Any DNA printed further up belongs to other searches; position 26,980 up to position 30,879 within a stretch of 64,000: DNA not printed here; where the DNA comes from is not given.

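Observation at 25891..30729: Unusual domain architecture of the giant protein: the AAA_5 P-loop sits in the last quarter behind about 1200 aa of unknown and coiled-coil sequence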

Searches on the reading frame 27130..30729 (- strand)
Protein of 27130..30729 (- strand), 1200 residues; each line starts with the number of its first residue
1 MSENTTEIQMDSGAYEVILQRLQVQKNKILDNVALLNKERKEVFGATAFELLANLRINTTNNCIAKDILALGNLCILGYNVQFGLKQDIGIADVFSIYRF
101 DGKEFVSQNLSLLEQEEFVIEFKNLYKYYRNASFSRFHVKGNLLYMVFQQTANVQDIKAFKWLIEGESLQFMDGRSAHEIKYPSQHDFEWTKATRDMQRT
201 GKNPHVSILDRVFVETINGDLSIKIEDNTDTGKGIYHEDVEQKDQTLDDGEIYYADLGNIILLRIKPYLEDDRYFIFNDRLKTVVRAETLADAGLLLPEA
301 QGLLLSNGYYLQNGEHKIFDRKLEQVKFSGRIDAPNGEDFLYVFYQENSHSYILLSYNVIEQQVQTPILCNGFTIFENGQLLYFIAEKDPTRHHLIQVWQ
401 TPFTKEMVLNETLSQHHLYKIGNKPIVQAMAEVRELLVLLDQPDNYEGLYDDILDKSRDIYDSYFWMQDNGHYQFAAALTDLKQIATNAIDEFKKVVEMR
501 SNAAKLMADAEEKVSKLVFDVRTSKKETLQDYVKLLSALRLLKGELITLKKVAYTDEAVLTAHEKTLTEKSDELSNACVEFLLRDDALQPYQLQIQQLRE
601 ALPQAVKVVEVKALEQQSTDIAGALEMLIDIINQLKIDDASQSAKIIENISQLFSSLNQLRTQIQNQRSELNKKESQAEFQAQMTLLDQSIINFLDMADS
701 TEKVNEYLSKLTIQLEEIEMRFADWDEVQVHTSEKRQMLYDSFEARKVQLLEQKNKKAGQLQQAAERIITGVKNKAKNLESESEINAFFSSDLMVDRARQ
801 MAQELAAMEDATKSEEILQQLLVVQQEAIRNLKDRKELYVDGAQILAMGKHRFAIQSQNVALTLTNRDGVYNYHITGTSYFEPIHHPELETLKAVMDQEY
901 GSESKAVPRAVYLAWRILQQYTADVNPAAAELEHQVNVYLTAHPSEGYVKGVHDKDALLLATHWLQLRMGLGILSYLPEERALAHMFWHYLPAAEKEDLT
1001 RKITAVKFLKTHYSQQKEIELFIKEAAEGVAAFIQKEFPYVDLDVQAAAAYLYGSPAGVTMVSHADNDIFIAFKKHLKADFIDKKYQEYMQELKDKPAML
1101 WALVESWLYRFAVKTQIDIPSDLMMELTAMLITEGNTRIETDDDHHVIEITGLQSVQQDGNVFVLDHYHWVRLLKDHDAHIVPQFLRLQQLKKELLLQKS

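Call 33: search_protein_representatives(protein=window:27130-30729:-)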
Query: 1200 residues. Proteins with E-value up to 0.001 (for the whole library): 1097; up to 1e-10: 725; up to 1e-30: 335. The best 150 are listed.
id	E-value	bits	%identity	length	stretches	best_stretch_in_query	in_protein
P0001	0.0e+00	2489.5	93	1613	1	6-1200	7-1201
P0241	5.5e-288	975.0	41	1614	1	3-1196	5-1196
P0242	3.9e-278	942.4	39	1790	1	5-1199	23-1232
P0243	3.8e-266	902.7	41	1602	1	10-1051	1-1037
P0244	6.1e-257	872.2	38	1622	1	10-1196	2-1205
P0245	2.8e-256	870.0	40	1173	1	9-1111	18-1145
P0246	6.3e-253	858.9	40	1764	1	7-993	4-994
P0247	6.7e-244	829.1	36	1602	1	4-1193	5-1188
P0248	9.2e-243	825.3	39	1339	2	10-1032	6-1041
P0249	8.8e-241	818.7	36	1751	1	8-1195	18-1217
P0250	9.4e-238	808.7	40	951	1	8-928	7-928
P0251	2.9e-237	807.1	37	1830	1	9-1194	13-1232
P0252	9.0e-237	805.4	36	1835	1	10-1197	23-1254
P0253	6.2e-235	799.4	36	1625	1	12-1197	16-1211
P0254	1.0e-233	795.3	36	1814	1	8-1195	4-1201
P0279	6.3e-184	630.5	34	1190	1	9-991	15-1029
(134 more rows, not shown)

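Call 64: predict_structure(alignment_id=A4)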
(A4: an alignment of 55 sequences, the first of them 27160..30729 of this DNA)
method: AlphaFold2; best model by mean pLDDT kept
length: 1190 residues; sequences in the alignment: 55
mean_pLDDT: 82.4   pTM: 0.49
mean pLDDT of the five models: 82.4, 82.4, 77.7, 77.6, 77.3
residues with pLDDT >= 90: 379; 70-90: 655; 50-70: 134; < 50: 22
segments of 3 or more residues with pLDDT < 50: 1-11, 844-848
pLDDT, mean of each block of 10 residues (from residue 1): 35 68 88 90 83 91 91 92 73 93 91 93 89 92 94 90 93 92 92 92 90 87 87 85 85 93 93 92 89 90 90 83 81 89 90 91 86 92 89 92 84 84 88 87 72 88 82 82 84 72 77 83 75 78 80 77 83 75 73 79 69 77 71 63 69 75 71 59 67 69 71 73 66 75 73 69 76 75 73 78 72 76 75 55 52 51 81 83 87 88 91 92 80 91 88 93 91 90 91 90 86 81 91 91 89 84 88 92 91 91 93 90 89 85 85 81 90 92 91
secondary structure, 60 per line:
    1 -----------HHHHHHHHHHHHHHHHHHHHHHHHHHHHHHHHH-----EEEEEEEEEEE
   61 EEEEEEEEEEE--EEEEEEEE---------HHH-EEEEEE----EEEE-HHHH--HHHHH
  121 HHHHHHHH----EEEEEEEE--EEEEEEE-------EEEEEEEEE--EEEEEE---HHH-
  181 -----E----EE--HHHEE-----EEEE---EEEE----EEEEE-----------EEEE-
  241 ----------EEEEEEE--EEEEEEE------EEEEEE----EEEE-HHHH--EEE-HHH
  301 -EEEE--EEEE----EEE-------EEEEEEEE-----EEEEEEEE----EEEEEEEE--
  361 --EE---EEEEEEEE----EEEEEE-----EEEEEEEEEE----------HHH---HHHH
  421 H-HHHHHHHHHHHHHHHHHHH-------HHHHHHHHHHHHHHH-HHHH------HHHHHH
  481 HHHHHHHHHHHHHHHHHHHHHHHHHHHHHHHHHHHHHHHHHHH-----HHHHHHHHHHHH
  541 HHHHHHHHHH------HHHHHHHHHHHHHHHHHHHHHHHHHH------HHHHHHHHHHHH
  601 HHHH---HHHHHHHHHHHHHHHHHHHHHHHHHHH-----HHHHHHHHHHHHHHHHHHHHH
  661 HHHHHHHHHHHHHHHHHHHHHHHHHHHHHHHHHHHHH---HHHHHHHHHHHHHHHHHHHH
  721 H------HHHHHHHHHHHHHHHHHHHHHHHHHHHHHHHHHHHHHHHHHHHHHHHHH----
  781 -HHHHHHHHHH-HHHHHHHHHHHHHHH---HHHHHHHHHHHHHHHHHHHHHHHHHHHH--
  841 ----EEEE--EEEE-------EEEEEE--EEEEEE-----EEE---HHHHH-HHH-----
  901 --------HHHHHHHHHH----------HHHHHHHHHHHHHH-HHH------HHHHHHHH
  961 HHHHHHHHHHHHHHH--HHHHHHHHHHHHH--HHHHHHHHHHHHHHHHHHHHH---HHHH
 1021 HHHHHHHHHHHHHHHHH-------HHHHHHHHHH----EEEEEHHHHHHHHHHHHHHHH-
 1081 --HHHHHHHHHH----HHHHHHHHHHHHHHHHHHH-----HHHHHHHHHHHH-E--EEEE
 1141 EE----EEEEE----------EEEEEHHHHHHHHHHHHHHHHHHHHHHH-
elements in order (helices of 4 or more, strands of 3 or more residues): H12-44 E50-71 E74-81 E95-100 E105-108 H110-113 H116-128 E133-140 E143-149 E157-165 E168-173 E205-208 E212-215 E220-224 E236-239 E251-257 E260-266 E273-278 E283-286 H288-291 E294-296 E302-305 E308-311 E316-318 E326-333 E339-346 E351-358 E368-375 E380-385 E391-400 H417-421 H423-441 H449-463 H465-468 H475-523 H529-550 H557-582 H589-604 H608-634 H640-697 H701-721 H728-776 H782-791 H793-807 H811-838 E845-848 E851-854 E862-867 E870-875 E881-883 H887-891 H909-918 H929-942 H953-975 H978-990 H993-1013 H1017-1037 H1045-1054 E1059-1063 H1064-1079 H1083-1092 H1097-1115 H1121-1132 E1137-1142 E1147-1151 E1162-1166 H1167-1189

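Call 66: fold_search(model_id=the predicted structure, library=pdb)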
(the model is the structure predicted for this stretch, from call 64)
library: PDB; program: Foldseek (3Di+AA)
matches with E <= 10: 644; with E <= 0.001: 34
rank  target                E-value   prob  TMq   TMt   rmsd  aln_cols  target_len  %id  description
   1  8glv_DA               8.7e-06  0.99  0.11  0.04  50.2      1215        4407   10  96-nm repeat unit of doublet microtubules from Chlamydomonas reinhardtii flagella (released 2023-05-31)
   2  9y6s_7K               1.1e-05  0.51  0.05  0.05  83.0      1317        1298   10  96-nm repeat of the Leishmania tarentolae doublet microtubule (released 2025-12-17)
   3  12dl_HA               1.4e-05  1.00  0.11  0.29  17.7       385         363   12  Native structure of the cytoplasmic lattice (CPL) asymmetric unit from mouse MII eggs (released 2026-04-08)
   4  7wb4_n                2.0e-05  0.92  0.08  0.10  33.2      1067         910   10  Cryo-EM structure of the NR subunit from X. laevis NPC (released 2022-03-02)
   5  8pu0_A                2.8e-05  1.00  0.12  0.12  16.6       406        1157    9  Cryo-EM structure of human Elp123 in complex with tRNA, desulpho-CoA, 5'-deoxyadenosine and methionine (released 2024-04-17)
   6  8f5p_B                9.4e-05  0.75  0.07  0.08  36.5      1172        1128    9  Structure of Leishmania tarentolae IFT-A (state 2) (released 2022-12-21)
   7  8cdd_B                1.2e-04  1.00  0.13  0.36  15.9       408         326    7  PfRH5-PfCyRPA-PfRIPR complex from Plasmodium falciparum bound to antibody Cy.003 (released 2023-10-25)
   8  7pi2_G                1.3e-04  1.00  0.12  0.34  16.6       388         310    7  PfCyRPA bound to monoclonal antibody Cy.003 Fab fragment (released 2022-02-09)
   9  9e5c_7g               1.4e-04  1.00  0.14  0.26  18.1       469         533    7  Cryo-EM structure of 96 nm repeat of microtubule doublet from T. brucei flagellum (released 2025-03-12)
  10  8j07_i8               1.4e-04  0.57  0.08  0.07  69.3      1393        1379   10  96nm repeat of human respiratory doublet microtubule and associated axonemal complexes (released 2023-07-26)
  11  5l8s_A                1.7e-04  1.00  0.12  0.21  17.0       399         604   10  The crystal structure of a cold-adapted acylaminoacyl peptidase reveals a novel quaternary architecture based on the a (released 2016-11-16)
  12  5ods_C                1.9e-04  0.98  0.12  0.20  27.5       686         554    8  Structure of a phosphoprotein-protein complex (released 2018-03-14)
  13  8bpn_A                2.5e-04  0.99  0.10  0.19  18.7       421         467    8  The structure of thiocyanate dehydrogenase mutant form with Phe 436 replaced by Gln from Thioalkalivibrio paradoxus (released 2023-01-18)
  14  7pi2_J                2.8e-04  1.00  0.12  0.34  16.6       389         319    7  PfCyRPA bound to monoclonal antibody Cy.003 Fab fragment (released 2022-02-09)
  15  7tbk_A5               3.3e-04  0.66  0.10  0.10  56.1      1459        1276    9  Composite structure of the dilated human nuclear pore complex (NPC) symmetric core generated with a 37A in situ cryo- (released 2022-06-15)
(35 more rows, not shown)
